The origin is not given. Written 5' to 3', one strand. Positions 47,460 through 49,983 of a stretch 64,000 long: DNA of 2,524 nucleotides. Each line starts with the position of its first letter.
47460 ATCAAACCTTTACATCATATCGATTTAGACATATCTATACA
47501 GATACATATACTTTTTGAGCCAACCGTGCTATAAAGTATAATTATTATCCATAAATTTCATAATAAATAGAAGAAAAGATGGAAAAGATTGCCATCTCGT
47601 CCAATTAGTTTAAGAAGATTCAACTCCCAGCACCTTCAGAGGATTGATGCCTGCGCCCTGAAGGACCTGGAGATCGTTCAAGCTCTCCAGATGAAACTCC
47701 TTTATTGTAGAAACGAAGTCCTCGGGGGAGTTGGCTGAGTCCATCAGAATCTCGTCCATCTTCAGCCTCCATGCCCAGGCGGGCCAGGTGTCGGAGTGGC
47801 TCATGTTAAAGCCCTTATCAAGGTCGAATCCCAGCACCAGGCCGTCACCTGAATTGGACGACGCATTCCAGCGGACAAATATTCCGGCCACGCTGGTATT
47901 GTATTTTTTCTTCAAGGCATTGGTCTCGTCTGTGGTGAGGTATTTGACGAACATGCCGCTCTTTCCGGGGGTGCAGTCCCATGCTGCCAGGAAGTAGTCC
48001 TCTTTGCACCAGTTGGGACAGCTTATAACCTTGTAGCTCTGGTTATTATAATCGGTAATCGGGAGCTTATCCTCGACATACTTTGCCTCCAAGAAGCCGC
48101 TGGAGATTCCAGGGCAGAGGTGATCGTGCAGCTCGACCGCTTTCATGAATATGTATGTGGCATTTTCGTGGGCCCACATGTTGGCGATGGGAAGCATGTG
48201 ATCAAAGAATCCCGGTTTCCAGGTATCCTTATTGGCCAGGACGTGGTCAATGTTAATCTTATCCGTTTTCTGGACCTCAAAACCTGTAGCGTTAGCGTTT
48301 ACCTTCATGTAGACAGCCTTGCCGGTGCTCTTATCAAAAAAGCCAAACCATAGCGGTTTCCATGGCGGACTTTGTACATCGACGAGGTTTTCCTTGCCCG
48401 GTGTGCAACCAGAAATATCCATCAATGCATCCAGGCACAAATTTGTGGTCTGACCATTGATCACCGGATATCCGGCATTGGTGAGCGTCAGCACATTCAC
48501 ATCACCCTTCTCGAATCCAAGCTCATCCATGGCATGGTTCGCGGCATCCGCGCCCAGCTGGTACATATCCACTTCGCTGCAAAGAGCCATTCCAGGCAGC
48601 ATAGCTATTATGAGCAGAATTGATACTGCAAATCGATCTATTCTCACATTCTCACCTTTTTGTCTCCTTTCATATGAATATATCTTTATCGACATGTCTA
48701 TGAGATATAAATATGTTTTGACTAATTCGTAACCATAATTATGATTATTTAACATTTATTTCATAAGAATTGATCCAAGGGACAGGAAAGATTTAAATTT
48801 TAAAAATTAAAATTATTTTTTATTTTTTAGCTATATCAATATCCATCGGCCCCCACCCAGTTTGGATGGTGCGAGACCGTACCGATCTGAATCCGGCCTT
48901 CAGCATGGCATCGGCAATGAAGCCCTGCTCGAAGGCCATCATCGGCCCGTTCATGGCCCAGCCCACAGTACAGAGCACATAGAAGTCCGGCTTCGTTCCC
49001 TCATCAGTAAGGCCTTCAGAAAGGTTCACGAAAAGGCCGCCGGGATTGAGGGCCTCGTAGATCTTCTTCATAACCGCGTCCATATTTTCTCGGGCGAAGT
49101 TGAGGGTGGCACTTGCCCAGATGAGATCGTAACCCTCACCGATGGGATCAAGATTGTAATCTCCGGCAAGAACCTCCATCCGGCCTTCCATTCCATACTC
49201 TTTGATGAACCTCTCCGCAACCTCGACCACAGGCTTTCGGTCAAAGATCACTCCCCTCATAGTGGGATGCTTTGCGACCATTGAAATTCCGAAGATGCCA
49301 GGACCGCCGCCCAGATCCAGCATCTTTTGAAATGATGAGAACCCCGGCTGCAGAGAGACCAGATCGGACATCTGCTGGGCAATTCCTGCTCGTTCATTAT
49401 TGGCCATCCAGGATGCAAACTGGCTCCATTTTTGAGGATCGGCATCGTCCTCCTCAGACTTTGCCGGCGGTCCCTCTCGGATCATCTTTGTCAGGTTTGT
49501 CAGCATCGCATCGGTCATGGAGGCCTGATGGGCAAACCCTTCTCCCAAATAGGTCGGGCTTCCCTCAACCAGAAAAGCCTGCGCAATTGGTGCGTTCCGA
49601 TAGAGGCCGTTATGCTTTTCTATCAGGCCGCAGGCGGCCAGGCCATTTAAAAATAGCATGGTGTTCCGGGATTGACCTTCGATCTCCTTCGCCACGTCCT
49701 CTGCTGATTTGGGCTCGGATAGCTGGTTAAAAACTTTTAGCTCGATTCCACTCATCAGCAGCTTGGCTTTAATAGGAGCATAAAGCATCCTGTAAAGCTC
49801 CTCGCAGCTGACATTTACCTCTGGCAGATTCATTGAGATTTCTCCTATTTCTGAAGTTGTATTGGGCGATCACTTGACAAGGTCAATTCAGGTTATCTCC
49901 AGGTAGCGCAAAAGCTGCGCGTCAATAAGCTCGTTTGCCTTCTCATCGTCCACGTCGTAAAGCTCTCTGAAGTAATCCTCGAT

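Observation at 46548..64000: Duplicated module: secreted FmdE-domain protein + SAM methyltransferase + FecB-type binding protein + FecCD/FecE importer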

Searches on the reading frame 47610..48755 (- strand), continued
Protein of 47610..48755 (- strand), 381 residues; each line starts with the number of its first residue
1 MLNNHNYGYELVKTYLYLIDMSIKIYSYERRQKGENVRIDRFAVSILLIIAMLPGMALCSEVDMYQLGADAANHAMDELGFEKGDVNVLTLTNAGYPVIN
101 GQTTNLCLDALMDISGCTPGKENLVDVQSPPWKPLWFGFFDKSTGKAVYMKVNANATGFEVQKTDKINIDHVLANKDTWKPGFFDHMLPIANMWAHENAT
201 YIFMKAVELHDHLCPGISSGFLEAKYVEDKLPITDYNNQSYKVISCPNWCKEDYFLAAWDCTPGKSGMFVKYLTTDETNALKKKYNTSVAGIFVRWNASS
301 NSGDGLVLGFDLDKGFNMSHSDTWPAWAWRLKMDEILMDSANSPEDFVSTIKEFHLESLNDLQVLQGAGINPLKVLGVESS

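Call 94: search_protein_families(library=ncbifam, proteins=[L021:353-1321:+, L021:1854-3437:+, L021:6922-8982:+, L021:15528-16448:+, L021:16520-17467:+, L018:5724-7871:+, L018:9289-11319:+], max_evalue=1e-8)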
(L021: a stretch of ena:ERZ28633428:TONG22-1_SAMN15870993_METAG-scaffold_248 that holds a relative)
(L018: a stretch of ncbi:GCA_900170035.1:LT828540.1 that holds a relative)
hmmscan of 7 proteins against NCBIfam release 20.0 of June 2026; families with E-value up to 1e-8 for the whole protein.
L021:353-1321:+ (322 aa): 1 family
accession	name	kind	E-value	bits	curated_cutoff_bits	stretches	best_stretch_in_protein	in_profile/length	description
TIGR02716.1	C20_methyl_CrtF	equivalog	3.8e-15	55.8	276.1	1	26-267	6-259/306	bacteriochlorophyllide d C-20 methyltransferase BchU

L021:1854-3437:+ (527 aa): 10 families
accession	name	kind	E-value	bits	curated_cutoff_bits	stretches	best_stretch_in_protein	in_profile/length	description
NF045467.1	Opp4A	equivalog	3.1e-42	144.5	650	1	61-494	64-533/556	oligopeptide ABC transporter substrate-binding protein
TIGR02294.1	nickel_nikA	equivalog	2.9e-39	135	393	1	36-503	10-486/501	nickel ABC transporter substrate-binding protein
NF045468.1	Opp5A_nikA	equivalog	5.9e-35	120.7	600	1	63-507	44-476/488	nickel ABC transporter substrate-binding protein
NF047575.1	opine_bind_CntA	exception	4.9e-30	104.6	800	1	9-486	7-502/535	staphylopine-dependent metal ABC transporter substrate-binding lipoprotein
NF043070.1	DppA_dipep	equivalog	6.4e-29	100.9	1005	1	72-484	70-501/535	dipeptide ABC transporter periplasmic-binding protein DppA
TIGR04028.1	SBP_KPN_01854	hypoth_equivalog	3.8e-23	81.8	468.5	2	273-494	258-485/509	TIGR04028 family ABC transporter substrate-binding protein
NF011942.0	PRK15413.1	equivalog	1.7e-22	79.8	594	1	66-492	61-486/512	glutathione ABC transporter substrate-binding protein GsiB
NF011689.0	PRK15109.1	equivalog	1.5e-21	76.7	560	1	128-495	152-516/547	ABC transporter substrate-binding protein SapA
NF011684.0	PRK15104.1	equivalog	2.5e-17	62.8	947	1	63-118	69-123/543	oligopeptide ABC transporter substrate-binding protein OppA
NF007287.0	PRK09755.1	equivalog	2.4e-12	46.4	1098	0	63-116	63-116/535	ABC transporter substrate-binding protein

L021:6922-8982:+ (686 aa): 18 families
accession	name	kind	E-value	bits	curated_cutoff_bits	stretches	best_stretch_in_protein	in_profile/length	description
NF049944.1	TonB_dep_PUIUD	equivalog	2.7e-70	237.5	850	1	27-686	37-686/686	TonB-dependent receptor, PUIUD motif-type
NF049946.1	TonB_dep_CU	exception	9.5e-63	212.6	700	1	52-686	64-682/683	TonB-dependent receptor, CU motif-type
TIGR01785.1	TonB-hemin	subfamily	2.1e-58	198.3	316.85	1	50-684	22-677/677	TonB-dependent heme/hemoglobin receptor family protein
NF049947.1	TonB_dep_PCPU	exception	6.2e-56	189.9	800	2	27-458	33-479/685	TonB-dependent receptor, PCPU motif-type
NF049945.1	TonB_dep_FCYXU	equivalog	1.3e-53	182.7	825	1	5-420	10-437/697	TonB-dependent receptor, FCYXU motif-type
TIGR01786.1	TonB-hemlactrns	subfamily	2.7e-48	164.9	323.75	2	260-674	281-695/719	TonB-dependent hemoglobin/transferrin/lactoferrin family receptor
TIGR01783.1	TonB-siderophor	subfamily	1.9e-46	159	223.5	2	312-665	308-620/649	TonB-dependent siderophore receptor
NF010010.0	PRK13483.1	equivalog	1.2e-42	145.8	927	2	10-452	13-435/660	ligand-gated channel protein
TIGR01779.1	TonB-B12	equivalog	7.9e-42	143.6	599.7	2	3-353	3-357/614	TonB-dependent vitamin B12 receptor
NF007926.1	PRK10641.1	equivalog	1.5e-34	119.5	836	2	31-368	28-360/617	TonB-dependent vitamin B12 receptor BtuB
NF010038.0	PRK13513.1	equivalog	7.9e-24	84.2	942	1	4-401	10-390/659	ligand-gated channel protein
NF007478.2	PRK10064.1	equivalog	1.6e-23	82.8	745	1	9-157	14-159/663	catecholate siderophore receptor CirA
NF041535.1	TonB_rec_PqqU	equivalog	7.8e-23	80.6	1200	1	65-453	36-454/676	TonB-dependent receptor PqqU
TIGR01782.1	TonB-Xanth-Caul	subfamily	8.2e-21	74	310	1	363-672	512-846/868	TonB-dependent receptor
NF053590.1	TonB_dep_TOL0244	equivalog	1e-19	70.6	645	1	322-668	277-583/604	TOL_0244 family TonB-dependent receptor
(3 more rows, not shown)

L021:15528-16448:+ (306 aa): 3 families
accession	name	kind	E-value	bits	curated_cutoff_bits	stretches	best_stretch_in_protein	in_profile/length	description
NF047852.1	SiroCoChCbiK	equivalog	5.9e-70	235.7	400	1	34-298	3-257/261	sirohydrochlorin cobaltochelatase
NF033198.0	F430_CfbA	equivalog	1.6e-12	47.5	120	0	178-294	2-121/122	sirohydrochlorin nickelochelatase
NF002090.2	PRK00923.1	subfamily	7.9e-10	38.9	120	0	178-295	3-128/129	sirohydrochlorin nickelochelatase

L021:16520-17467:+ (315 aa): 6 families
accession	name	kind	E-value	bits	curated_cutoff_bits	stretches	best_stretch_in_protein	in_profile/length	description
TIGR03659.1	IsdE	equivalog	1.2e-45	156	298.65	1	6-308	6-292/292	heme ABC transporter substrate-binding protein IsdE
NF008501.1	PRK11411.1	subfamily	6.9e-21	74.5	320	1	37-300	27-286/303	Fe(3+) dicitrate ABC transporter substrate-binding protein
TIGR04281.1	peripla_PGF_1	equivalog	2.9e-20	72.7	325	1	37-314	9-271/330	PGF-CTERM-anchored ABC transporter substrate-binding protein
NF008200.0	PRK10957.1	equivalog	3.3e-16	59.1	205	1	7-289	9-311/330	Fe2+-enterobactin ABC transporter substrate-binding protein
NF002894.0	PRK03379.1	equivalog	3.4e-13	49.4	234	1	43-220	18-193/266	vitamin B12 ABC transporter substrate-binding protein BtuF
NF047879.1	catechol_SstD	exception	1.5e-11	43.9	450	1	42-291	64-324/343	ferrated catecholamine ABC transporter substrate-binding lipoprotein SstD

L018:5724-7871:+ (715 aa): 10 families
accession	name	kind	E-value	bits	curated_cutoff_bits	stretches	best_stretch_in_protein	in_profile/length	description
NF049945.1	TonB_dep_FCYXU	equivalog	1e-261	870.5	825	1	1-715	1-697/697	TonB-dependent receptor, FCYXU motif-type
NF049946.1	TonB_dep_CU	exception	1.1e-69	235.5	700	1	35-715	30-682/683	TonB-dependent receptor, CU motif-type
NF049944.1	TonB_dep_PUIUD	equivalog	7.4e-56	189.8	850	1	2-715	5-686/686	TonB-dependent receptor, PUIUD motif-type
NF049947.1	TonB_dep_PCPU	exception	8.3e-56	189.5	800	1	36-715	22-685/685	TonB-dependent receptor, PCPU motif-type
TIGR01785.1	TonB-hemin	subfamily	4.9e-17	61.6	316.85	1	53-461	4-425/677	TonB-dependent heme/hemoglobin receptor family protein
TIGR01779.1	TonB-B12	equivalog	1.2e-16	60.4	599.7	1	106-238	87-212/614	TonB-dependent vitamin B12 receptor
NF007926.1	PRK10641.1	equivalog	2.9e-13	49.2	836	1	78-203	59-179/617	TonB-dependent vitamin B12 receptor BtuB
TIGR01783.1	TonB-siderophor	subfamily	6.2e-13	48.3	223.5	0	103-350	42-278/649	TonB-dependent siderophore receptor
NF007478.2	PRK10064.1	equivalog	8.6e-13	47.4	745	0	76-178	60-159/663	catecholate siderophore receptor CirA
TIGR01786.1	TonB-hemlactrns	subfamily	3.8e-11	42.1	323.75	0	81-288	39-199/719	TonB-dependent hemoglobin/transferrin/lactoferrin family receptor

L018:9289-11319:+ (676 aa): 29 families (the best 25 are shown)
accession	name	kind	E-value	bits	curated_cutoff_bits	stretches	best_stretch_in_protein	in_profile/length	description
TIGR01785.1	TonB-hemin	subfamily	4.1e-68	230.4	316.85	1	35-663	1-656/677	TonB-dependent heme/hemoglobin receptor family protein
TIGR01786.1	TonB-hemlactrns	subfamily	3.6e-58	197.5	323.75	2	374-659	389-685/719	TonB-dependent hemoglobin/transferrin/lactoferrin family receptor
TIGR01783.1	TonB-siderophor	subfamily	7e-55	186.8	223.5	2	360-659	345-619/649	TonB-dependent siderophore receptor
NF010010.0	PRK13483.1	equivalog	4e-43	147.4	927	2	21-251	19-239/660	ligand-gated channel protein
TIGR01779.1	TonB-B12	equivalog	5.1e-40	137.6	599.7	1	23-675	17-613/614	TonB-dependent vitamin B12 receptor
NF049946.1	TonB_dep_CU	exception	1.8e-35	122.4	700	2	292-659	332-660/683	TonB-dependent receptor, CU motif-type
NF010038.0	PRK13513.1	equivalog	2e-33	115.9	942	1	15-676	16-659/659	ligand-gated channel protein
NF007926.1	PRK10641.1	equivalog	4.9e-31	107.9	836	1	28-661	21-596/617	TonB-dependent vitamin B12 receptor BtuB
NF007478.2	PRK10064.1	equivalog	9.7e-31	106.7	745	1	33-181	28-172/663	catecholate siderophore receptor CirA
NF010012.0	PRK13486.1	equivalog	1.5e-30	106.2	924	1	36-206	26-192/696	TonB-dependent receptor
NF049945.1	TonB_dep_FCYXU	equivalog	1.9e-30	106.1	825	1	1-667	1-664/697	TonB-dependent receptor, FCYXU motif-type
NF010011.0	PRK13484.1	equivalog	7.2e-30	103.8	1197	2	9-173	5-164/682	IreA family TonB-dependent siderophore receptor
NF049944.1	TonB_dep_PUIUD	equivalog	5.9e-28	97.6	850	1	3-659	6-664/686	TonB-dependent receptor, PUIUD motif-type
NF050067.1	TonBEntbctnRecCfrA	equivalog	8.6e-27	93.7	1200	1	17-181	8-172/698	TonB-dependent ferric enterobactin receptor CfrA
NF010048.1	PRK13524.1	subfamily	5.7e-26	91.2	493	1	26-183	31-192/744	FepA family TonB-dependent siderophore receptor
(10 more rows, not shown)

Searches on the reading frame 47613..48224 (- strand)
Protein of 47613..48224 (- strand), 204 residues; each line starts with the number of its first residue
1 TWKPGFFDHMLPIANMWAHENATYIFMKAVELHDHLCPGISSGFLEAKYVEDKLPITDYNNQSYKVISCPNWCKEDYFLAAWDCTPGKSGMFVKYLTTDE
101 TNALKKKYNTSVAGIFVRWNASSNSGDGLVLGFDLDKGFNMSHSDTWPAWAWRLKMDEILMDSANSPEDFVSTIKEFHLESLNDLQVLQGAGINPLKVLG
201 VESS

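Call 43: search_protein_families(library=pfam, proteins=[window:47613-48224:-], max_evalue=1)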
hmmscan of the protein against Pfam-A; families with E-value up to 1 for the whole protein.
seq(204 aa): 2 families
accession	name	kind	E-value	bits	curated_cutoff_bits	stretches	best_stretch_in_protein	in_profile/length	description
PF02663.19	FmdE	-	4.3e-10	40.2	22.9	1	32-101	1-69/133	FmdE, Molybdenum formylmethanofuran dehydrogenase operon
PF03615.21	GCM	-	0.034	14.5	25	1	11-39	104-131/140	GCM motif protein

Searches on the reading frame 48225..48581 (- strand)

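Call 43: search_protein_families(library=pfam, proteins=[window:48225-48581:-], max_evalue=1)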
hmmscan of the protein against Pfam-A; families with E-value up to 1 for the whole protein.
seq(119 aa): 1 family
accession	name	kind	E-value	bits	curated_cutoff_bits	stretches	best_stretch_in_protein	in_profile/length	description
PF02663.19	FmdE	-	5.3e-06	27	22.9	1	9-98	11-86/133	FmdE, Molybdenum formylmethanofuran dehydrogenase operon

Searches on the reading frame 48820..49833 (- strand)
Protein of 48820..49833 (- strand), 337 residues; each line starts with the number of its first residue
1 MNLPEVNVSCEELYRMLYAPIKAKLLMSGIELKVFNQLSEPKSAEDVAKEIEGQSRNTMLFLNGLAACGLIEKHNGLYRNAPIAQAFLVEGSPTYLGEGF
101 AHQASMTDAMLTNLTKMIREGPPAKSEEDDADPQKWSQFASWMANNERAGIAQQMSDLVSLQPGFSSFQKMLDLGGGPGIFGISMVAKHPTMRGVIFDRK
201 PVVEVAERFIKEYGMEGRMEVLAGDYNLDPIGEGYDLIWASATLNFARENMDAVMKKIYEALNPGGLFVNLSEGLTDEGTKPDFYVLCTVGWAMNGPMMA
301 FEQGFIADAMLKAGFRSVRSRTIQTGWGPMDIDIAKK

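Call 3: search_protein_families(library=pfam, proteins=[window:48820-49833:-], max_evalue=0.01)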
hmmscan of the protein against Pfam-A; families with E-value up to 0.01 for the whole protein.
window:48820-49833:- (337 aa): 10 families
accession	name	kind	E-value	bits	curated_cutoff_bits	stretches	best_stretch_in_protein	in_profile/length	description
PF00891.24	Methyltransf_2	-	1.1e-14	54.8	22.3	1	155-269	51-163/210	O-methyltransferase domain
PF08100.18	Dimerisation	-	1.3e-08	34.9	25.6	1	10-89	6-92/93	O-methyltransferase dimerisation domain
PF13649.12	Methyltransf_25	-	1.3e-07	32.6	27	1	172-266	2-97/97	Methyltransferase domain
PF08242.18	Methyltransf_12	-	4.5e-07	31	30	1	172-268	1-98/98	Methyltransferase domain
PF13847.12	Methyltransf_31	-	2.4e-05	24.5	27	1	170-270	6-109/145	Methyltransferase domain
PF13489.12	Methyltransf_23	-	3.7e-05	23.9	27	1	153-269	7-115/164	Methyltransferase domain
PF08241.18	Methyltransf_11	-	0.00012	23.1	21.2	1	172-269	1-94/95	Methyltransferase domain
PF05175.20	MTS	-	0.0026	17.8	23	1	168-238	32-102/170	Methyltransferase small domain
PF10294.15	Methyltransf_16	-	0.0047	17.1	21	1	165-228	44-111/174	Lysine methyltransferase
PF02353.26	CMAS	-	0.0081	15.9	27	0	157-273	56-167/273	Mycolic acid cyclopropane synthetase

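Call 10: search_protein_families(library=ncbifam, proteins=[window:48820-49833:-], max_evalue=0.001)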
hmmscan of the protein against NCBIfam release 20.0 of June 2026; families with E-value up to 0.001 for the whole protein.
window:48820-49833:- (337 aa): 9 families
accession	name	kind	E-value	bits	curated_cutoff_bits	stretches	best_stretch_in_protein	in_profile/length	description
TIGR02716.1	C20_methyl_CrtF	equivalog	5.8e-09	35.4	276.1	1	26-301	7-284/306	bacteriochlorophyllide d C-20 methyltransferase BchU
TIGR02072.1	BioC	equivalog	7.8e-07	29.1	184.95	1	157-269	22-131/244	malonyl-ACP O-methyltransferase BioC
NF050150.1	RiPP_MTase_ApyS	equivalog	1.5e-06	27.7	400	1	31-226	23-201/323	RiPP biosynthesis methyltransferase ApyS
NF043040.1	corrin_prot_MT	hypoth_equivalog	3.1e-05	23.5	180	1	169-279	43-156/216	corrinoid protein-associated methyltransferase CpaM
NF053543.1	FlxJ_fam_MTase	equivalog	0.00011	21.2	560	1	167-264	177-277/352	FlxJ family methyltransferase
TIGR04543.1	ketoArg_3Met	equivalog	0.00012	21.3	425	0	167-221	149-204/336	2-ketoarginine methyltransferase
TIGR00740.1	TIGR00740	equivalog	0.00014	21.6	193.3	1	170-281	56-169/239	carboxy-S-adenosyl-L-methionine synthase CmoA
NF011995.0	PRK15451.1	equivalog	0.00016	21.2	285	1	172-278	61-169/247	carboxy-S-adenosyl-L-methionine synthase CmoA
TIGR03533.1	L3_gln_methyl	equivalog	0.00044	19.7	229.7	1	166-239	120-194/284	50S ribosomal protein L3 N(5)-glutamine methyltransferase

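Call 77: search_solved_structures(query=window:48820-49833:-, max_evalue=0.001)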
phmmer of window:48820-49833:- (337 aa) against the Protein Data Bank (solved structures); distinct sequences matched with E-value up to 0.001: 62 (the best 60 are shown).
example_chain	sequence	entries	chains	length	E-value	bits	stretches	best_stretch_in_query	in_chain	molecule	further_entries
4qvg_A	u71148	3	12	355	2e-22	83.1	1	16-331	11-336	SibL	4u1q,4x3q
8tji_A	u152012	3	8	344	9.7e-21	77.6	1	12-319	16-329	RedM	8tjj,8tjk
7wdq_A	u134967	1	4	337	3.6e-19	72.4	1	9-320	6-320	SAM-dependent MTHB methyltransferase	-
7wdw_A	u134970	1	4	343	3.8e-19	72.3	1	9-320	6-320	DSYB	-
5i2h_A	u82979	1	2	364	8e-18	68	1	24-270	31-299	O-methyltransferase family 2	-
22ow_A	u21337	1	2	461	2.4e-17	66.5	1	18-323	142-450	Methyltransferase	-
7clf_A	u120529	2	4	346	4.5e-15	59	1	19-322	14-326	Methyltransferase domain-containing protein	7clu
3mcz_A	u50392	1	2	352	1.3e-14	57.4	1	29-325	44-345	O-methyltransferase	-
2r3s_A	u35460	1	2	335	8.8e-14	54.7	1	23-301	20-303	uncharacterized protein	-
8rdm_A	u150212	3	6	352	9e-12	48.1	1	48-273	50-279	DtpM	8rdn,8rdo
4a6d_A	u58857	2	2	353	9.3e-11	44.8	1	21-281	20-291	HYDROXYINDOLE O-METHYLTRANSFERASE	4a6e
3gwz_A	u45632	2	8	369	3.6e-10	42.8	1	16-332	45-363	MmcR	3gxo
7oy1_A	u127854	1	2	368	1.9e-09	40.5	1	131-282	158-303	Carminomycin 4-O-methyltransferase DnrK,Methyltransferase domain-containing protein,Aclaci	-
7phe_A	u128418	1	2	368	2.2e-09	40.3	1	164-282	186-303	Carminomycin 4-O-methyltransferase DnrK,Methyltransferase domain-containing protein,Aclaci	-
7pga_A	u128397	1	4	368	4.2e-09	39.4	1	164-282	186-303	Carminomycin 4-O-methyltransferase DnrK,Methyltransferase domain-containing protein,Aclaci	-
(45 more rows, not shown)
